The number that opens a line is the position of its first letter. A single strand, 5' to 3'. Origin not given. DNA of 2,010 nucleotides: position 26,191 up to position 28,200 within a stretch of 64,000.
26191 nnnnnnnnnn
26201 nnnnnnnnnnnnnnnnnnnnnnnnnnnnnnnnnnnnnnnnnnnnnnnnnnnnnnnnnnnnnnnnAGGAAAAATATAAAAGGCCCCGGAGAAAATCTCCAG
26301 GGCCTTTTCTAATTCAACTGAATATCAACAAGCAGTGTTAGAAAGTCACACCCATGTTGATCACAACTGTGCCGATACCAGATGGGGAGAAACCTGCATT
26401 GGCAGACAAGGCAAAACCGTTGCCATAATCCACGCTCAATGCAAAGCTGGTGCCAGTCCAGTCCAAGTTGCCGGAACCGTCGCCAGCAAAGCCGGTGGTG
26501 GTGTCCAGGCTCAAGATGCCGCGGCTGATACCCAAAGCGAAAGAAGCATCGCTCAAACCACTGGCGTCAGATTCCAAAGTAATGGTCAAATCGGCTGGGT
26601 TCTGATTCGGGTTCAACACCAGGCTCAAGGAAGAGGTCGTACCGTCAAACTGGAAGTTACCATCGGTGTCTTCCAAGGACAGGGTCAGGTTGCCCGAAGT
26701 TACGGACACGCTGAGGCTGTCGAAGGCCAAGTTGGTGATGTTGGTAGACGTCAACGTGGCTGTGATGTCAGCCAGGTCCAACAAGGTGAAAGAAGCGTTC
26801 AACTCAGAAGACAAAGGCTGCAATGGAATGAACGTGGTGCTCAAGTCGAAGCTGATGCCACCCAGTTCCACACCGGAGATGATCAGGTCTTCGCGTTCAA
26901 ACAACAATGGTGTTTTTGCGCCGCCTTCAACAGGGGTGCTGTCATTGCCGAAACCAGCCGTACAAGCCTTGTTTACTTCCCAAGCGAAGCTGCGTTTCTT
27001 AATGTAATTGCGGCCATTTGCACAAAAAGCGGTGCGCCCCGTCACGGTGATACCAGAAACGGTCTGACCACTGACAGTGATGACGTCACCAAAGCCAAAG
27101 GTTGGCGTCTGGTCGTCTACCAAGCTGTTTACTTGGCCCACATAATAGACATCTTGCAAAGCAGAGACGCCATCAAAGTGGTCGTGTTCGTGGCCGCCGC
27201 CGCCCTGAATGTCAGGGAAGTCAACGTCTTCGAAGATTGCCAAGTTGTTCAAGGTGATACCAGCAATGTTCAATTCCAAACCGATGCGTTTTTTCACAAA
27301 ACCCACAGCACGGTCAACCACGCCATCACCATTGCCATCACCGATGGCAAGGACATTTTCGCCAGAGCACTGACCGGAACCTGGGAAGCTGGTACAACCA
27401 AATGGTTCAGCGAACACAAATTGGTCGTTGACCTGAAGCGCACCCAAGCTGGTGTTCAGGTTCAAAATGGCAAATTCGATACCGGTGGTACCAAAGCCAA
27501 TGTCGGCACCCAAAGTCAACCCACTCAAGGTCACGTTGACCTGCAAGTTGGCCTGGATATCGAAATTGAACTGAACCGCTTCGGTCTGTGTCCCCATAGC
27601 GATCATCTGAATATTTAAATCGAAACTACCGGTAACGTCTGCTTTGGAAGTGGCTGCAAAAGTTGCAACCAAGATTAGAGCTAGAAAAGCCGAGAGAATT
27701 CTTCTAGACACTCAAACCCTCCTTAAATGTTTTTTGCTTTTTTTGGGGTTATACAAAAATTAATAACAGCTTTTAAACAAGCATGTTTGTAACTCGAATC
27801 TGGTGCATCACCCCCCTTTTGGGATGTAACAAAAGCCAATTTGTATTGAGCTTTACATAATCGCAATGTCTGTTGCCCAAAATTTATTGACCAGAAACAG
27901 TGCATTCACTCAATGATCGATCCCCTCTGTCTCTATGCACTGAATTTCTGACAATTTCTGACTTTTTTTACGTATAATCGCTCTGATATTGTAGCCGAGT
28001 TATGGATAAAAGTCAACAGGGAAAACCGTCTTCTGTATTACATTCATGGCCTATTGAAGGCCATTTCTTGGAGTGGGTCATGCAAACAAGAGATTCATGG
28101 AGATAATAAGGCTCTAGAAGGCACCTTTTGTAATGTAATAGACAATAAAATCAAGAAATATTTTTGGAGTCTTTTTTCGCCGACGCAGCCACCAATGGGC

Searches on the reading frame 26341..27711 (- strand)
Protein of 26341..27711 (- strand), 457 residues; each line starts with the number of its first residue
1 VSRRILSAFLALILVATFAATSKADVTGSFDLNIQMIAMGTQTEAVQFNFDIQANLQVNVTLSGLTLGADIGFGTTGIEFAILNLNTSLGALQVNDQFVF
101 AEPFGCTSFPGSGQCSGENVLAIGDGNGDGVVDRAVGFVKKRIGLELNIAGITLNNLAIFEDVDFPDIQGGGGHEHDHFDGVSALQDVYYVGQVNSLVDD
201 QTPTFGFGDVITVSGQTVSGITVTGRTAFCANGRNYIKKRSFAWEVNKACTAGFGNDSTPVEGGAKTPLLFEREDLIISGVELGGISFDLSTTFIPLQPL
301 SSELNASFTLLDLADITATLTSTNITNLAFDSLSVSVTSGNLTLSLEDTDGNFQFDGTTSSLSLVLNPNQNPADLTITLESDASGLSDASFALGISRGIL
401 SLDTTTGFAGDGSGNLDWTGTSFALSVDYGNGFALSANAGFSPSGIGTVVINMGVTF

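Call 4: search_protein_families(library=pfam, proteins=[window:26341-27711:-], max_evalue=1)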
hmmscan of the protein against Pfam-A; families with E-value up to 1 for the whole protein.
window:26341-27711:- (457 aa): 0 families

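Call 5: search_protein_families(library=ncbifam, proteins=[window:26341-27711:-], max_evalue=1)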
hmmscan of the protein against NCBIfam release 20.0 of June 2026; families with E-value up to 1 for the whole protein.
window:26341-27711:- (457 aa): 1 family
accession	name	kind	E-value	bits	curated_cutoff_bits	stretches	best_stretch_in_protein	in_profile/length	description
NF049997.1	LiaG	equivalog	0.018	14.2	285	1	314-417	180-276/286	LiaG family protein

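Call 21: find_encoding_contigs(protein=window:26341-27711:-, flank=3000, max_places=4)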
Protein seq(457 aa) (457 aa): no gene with exactly this product is on record in the collection.

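Call 59: predict_structure(alignment_id=A3)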
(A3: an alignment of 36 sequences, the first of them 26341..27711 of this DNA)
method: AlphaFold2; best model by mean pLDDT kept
length: 457 residues; sequences in the alignment: 36
mean_pLDDT: 84.8   pTM: 0.75
mean pLDDT of the five models: 84.8, 84.6, 84.1, 84.0, 83.2
residues with pLDDT >= 90: 218; 70-90: 178; 50-70: 49; < 50: 12
segments of 3 or more residues with pLDDT < 50: 255-257, 261-266
pLDDT, mean of each block of 10 residues (from residue 1): 76 69 72 87 73 90 87 83 90 93 84 78 83 87 92 93 82 58 61 61 84 92 95 85 87 54 53 94 93 93 95 93 91 95 94 91 89 93 90 93 96 87 92 91 89 92
secondary structure, 60 per line:
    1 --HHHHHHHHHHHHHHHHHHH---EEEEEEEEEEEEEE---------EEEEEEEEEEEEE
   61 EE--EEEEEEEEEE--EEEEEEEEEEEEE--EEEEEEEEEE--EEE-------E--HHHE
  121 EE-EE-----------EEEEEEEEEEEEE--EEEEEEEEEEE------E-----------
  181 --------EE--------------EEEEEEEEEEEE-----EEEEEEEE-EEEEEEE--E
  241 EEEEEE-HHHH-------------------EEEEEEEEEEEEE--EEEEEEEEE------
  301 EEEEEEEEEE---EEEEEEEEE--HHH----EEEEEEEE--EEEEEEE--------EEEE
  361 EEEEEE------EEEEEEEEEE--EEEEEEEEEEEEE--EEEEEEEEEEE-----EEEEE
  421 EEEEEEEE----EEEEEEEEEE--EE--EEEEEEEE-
elements in order: H3-21 E25-38 E48-62 E65-74 E77-89 E92-101 E104-106 E120-122 E137-149 E152-162 E205-216 E222-229 E231-237 E240-246 H248-251 E271-283 E286-294 E301-310 E314-322 E332-339 E342-348 E357-366 E373-382 E385-397 E400-410 E416-428 E433-442 E449-456

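Call 62: fold_search(model_id=the predicted structure, library=pdb)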
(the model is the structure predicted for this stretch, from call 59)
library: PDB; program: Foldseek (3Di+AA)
matches with E <= 10: 899; with E <= 0.001: 140
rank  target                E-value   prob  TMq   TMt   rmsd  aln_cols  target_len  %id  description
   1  3rfz_B                1.5e-07  1.00  0.43  0.27  22.2       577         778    8  Crystal structure of the FimD usher bound to its cognate FimC:FimH substrate (released 2011-06-01)
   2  6ehb_B                1.5e-07  1.00  0.25  0.32  14.5       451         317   10  OmpU, an outer membrane protein, of Vibrio cholerae (released 2018-04-25)
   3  8prn                  1.6e-07  1.00  0.27  0.38  15.3       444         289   10  E1M, K50A, R52A, D97A, E99A MUTANT OF RH. BLASTICA PORIN (released 1998-08-12)
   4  6ehe                  1.6e-07  1.00  0.23  0.30  17.4       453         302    9  OmpTdeltaL8 (loop L8 deletion mutant of OmpT), an outer membrane protein of Vibrio cholerae (released 2018-04-25)
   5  5prn                  2.2e-07  1.00  0.25  0.33  12.2       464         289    9  E1M, Y96W, S119W MUTANT OF RH. BLASTICA PORIN (released 1998-08-12)
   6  3prn                  2.3e-07  1.00  0.24  0.33  13.0       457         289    8  E1M, A104W MUTANT OF RH. BLASTICA PORIN (released 1998-08-12)
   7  7prn                  3.2e-07  1.00  0.24  0.32  12.4       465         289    9  E1M, D97A, E99A MUTANT OF RH. BLASTICA PORIN (released 1998-08-12)
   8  9fy9_D                3.4e-07  1.00  0.43  0.30  22.9       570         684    8  Cryo-EM structure of the type 1 chaperone-usher pilus FimD-tip complex (FimDHGFC) - Conformer 1 (released 2025-06-04)
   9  5ldt_A                3.6e-07  1.00  0.30  0.33  15.7       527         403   11  Crystal Structures of MOMP from Campylobacter jejuni (released 2016-10-26)
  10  1prn                  4.5e-07  1.00  0.24  0.32  12.3       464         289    8  REFINED STRUCTURE OF PORIN FROM RHODOPSEUDOMONAS BLASTICA AND COMPARISON WITH THE PORIN FROM RHODOBACTER CAPSULATUS (released 1994-10-15)
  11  6ehc_A                6.3e-07  1.00  0.24  0.32  15.2       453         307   10  OmpUdeltaN (N-terminus deletion mutant of OmpU), outer membrane protein of Vibrio cholerae (released 2018-04-25)
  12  1bh3                  7.2e-07  1.00  0.24  0.33  12.2       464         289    8  E1M, A116K MUTANT OF RH. BLASTICA PORIN (released 1998-08-12)
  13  2prn                  7.6e-07  1.00  0.28  0.38  13.8       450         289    9  RHODOPSEUDOMONAS BLASTICA PORIN, TRIPLE MUTANT E1M, E99W, A116W (released 1999-01-13)
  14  6prn                  8.3e-07  1.00  0.24  0.33  12.4       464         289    9  E1M, K50A, R52A MUTANT OF RH. BLASTICA PORIN (released 1998-08-12)
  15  5ldv                  1.3e-06  1.00  0.30  0.33  16.1       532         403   10  Crystal Structures of MOMP from Campylobacter jejuni (released 2016-10-26)
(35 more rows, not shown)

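Call 72: find_related_loci(query=A3, collection=metagenome_contigs, flank=6000)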
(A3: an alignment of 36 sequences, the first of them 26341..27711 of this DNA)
Query A3 (457 aa) in metagenome_contigs; peptide patterns used: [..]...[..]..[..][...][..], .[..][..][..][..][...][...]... (x = any residue, [..] = any of these).
197 stretches matched a pattern; 29 encode a relative of the query (tblastn E <= 1e-3); 28 distinct loci.
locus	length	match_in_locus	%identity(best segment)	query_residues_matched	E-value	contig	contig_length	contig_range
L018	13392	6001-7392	87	1-457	0e+0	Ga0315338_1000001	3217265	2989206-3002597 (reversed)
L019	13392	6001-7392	79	1-457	0e+0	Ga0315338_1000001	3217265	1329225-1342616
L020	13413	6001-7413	69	1-457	0e+0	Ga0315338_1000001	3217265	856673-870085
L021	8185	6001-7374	63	5-457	0e+0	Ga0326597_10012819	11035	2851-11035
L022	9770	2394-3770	62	1-457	2e-179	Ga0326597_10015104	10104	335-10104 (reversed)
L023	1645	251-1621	62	1-457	0e+0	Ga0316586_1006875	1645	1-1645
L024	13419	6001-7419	60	1-457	4e-176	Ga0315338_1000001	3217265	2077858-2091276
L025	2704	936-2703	60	1-457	4e-176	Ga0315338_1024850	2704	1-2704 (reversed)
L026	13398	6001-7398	55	1-457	1e-165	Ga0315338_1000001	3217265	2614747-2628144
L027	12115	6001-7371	62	1-457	5e-167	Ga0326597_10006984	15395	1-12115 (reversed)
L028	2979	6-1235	55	51-457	1e-148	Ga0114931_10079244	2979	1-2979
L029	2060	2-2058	48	1-457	1e-141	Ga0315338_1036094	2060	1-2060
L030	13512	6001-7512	43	1-457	3e-121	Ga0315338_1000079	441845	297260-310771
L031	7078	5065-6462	44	7-457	1e-111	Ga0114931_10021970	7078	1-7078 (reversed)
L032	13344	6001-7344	45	13-451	3e-107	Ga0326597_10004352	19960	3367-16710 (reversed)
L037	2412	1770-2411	67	1-211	8e-80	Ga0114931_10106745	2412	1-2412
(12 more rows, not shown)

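Call 82: search_solved_structures(query=A3, max_evalue=10)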
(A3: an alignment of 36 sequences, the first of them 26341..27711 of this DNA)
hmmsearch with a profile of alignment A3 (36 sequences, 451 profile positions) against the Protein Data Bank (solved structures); distinct sequences matched with E-value up to 10: 0.

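Call 84: search_protein_families(library=pfam, proteins=[L022:116-1327:+, L022:1574-2275:+, L022:4261-5892:-, L022:5891-6775:+, L022:6753-7964:-, L022:7975-9186:-, L022:9161-9763:-], max_evalue=0.001)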
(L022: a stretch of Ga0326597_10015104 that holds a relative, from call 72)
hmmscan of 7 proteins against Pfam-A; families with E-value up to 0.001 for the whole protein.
L022:116-1327:+ (403 aa): 0 families

L022:1574-2275:+ (233 aa): 1 family
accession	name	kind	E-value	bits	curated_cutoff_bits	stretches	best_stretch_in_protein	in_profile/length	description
PF00395.25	SLH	-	4e-06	27.1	20.8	1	60-99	4-43/44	S-layer homology domain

L022:4261-5892:- (543 aa): 5 families
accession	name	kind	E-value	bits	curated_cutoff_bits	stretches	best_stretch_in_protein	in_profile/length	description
PF13646.12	HEAT_2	-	5.8e-44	148.7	27.7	4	242-328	1-88/88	HEAT repeats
PF02985.28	HEAT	-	1.8e-15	56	23.5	0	304-328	2-25/31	HEAT repeat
PF03130.22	HEAT_PBS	-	3.2e-14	52.2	20.9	1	225-251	1-27/27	PBS lyase HEAT-like repeat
PF13513.12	HEAT_EZ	-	1.4e-07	32.3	27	0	225-267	3-55/55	HEAT-like repeat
PF00514.29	Arm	-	8.8e-06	26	20.6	0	240-267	12-39/41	Armadillo/beta-catenin-like repeat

L022:5891-6775:+ (294 aa): 0 families

L022:6753-7964:- (403 aa): 2 families
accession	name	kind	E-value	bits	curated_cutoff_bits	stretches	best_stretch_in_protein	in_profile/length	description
PF02687.27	FtsX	-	1.7e-15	57.6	25.5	1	275-396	6-120/120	FtsX-like permease C-terminal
PF12704.14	MacB_PCD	-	4.9e-09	37.2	27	1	17-237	1-206/207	MacB-like periplasmic core domain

L022:7975-9186:- (403 aa): 2 families
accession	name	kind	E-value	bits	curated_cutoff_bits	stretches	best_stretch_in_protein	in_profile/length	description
PF02687.27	FtsX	-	1.7e-20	73.7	25.5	1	271-394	2-118/120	FtsX-like permease C-terminal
PF12704.14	MacB_PCD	-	5.8e-09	37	27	1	17-237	1-206/207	MacB-like periplasmic core domain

L022:9161-9763:- (200 aa): 2 families
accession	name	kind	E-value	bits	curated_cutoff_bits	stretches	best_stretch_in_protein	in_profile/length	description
PF00005.33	ABC_tran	-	1.1e-17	65.3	25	1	4-108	45-136/137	ABC transporter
PF02463.25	SMC_N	-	1.3e-06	28.4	40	1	57-154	119-212/220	RecF/RecN/SMC N terminal domain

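Call 87: find_homologous_proteins(query=L022:1574-2272:+, max_evalue=0.001)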
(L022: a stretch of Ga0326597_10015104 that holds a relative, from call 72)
Query L022:1574-2272:+ (233 aa): 20 proteins with E <= 0.001 among 2100 candidates.
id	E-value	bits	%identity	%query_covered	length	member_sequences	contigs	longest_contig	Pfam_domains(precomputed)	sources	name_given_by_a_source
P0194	1.1e-139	481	95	100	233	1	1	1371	PF00395.26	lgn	-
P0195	1.2e-136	471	94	100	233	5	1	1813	PF00395.26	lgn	-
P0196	9.2e-135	465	93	100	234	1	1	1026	PF00395.26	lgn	-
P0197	1.5e-128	445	89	100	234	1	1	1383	PF00395.26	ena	-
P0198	1.0e-124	432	85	100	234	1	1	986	PF00395.26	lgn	-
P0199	4.5e-82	293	61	100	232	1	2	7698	PF00395.26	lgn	-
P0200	1.7e-72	262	55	100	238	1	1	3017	PF00395.26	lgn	-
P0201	1.6e-71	258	55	100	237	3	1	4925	PF00395.26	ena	-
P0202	1.9e-71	258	55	100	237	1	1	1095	PF00395.26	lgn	-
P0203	2.1e-71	258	55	100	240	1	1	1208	PF00395.26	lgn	-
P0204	2.6e-69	251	51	100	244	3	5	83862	PF00395.26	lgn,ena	-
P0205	1.7e-68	249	53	100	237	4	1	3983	PF00395.26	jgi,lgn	-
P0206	1.0e-65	240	51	100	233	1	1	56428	PF00395.26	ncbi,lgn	-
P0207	2.9e-65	238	50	100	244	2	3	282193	-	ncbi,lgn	-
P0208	4.9e-61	224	52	100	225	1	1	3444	-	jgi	-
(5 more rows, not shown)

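Call 88: find_encoding_contigs(protein=P0207, flank=6000, max_places=3)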
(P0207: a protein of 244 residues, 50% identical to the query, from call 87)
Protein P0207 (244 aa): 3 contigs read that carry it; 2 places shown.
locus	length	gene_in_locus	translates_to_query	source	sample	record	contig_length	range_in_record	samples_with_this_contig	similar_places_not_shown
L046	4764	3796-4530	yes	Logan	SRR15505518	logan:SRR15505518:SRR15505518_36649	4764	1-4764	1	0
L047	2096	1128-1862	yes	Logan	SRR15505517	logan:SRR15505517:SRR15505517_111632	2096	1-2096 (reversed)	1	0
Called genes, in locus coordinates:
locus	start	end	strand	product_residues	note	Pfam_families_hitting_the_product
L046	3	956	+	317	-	?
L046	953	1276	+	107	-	PF01588:tRNA_bind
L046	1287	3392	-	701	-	PF18911:PKD_4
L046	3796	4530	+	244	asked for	-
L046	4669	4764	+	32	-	?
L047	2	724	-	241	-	?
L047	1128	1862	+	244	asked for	-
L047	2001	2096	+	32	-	?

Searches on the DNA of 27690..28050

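Call 91: search_rna_families(source=window, start=27690, end=28050, threshold=evalue, max_evalue=1)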
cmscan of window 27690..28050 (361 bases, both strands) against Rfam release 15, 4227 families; matches with E-value up to 1: 1.
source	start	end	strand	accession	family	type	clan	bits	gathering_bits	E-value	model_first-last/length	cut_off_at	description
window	27754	27822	-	RF00315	snoJ33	Gene; snRNA; snoRNA; CD-box;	-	17.2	45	0.68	1-81/81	no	Small nucleolar RNA J33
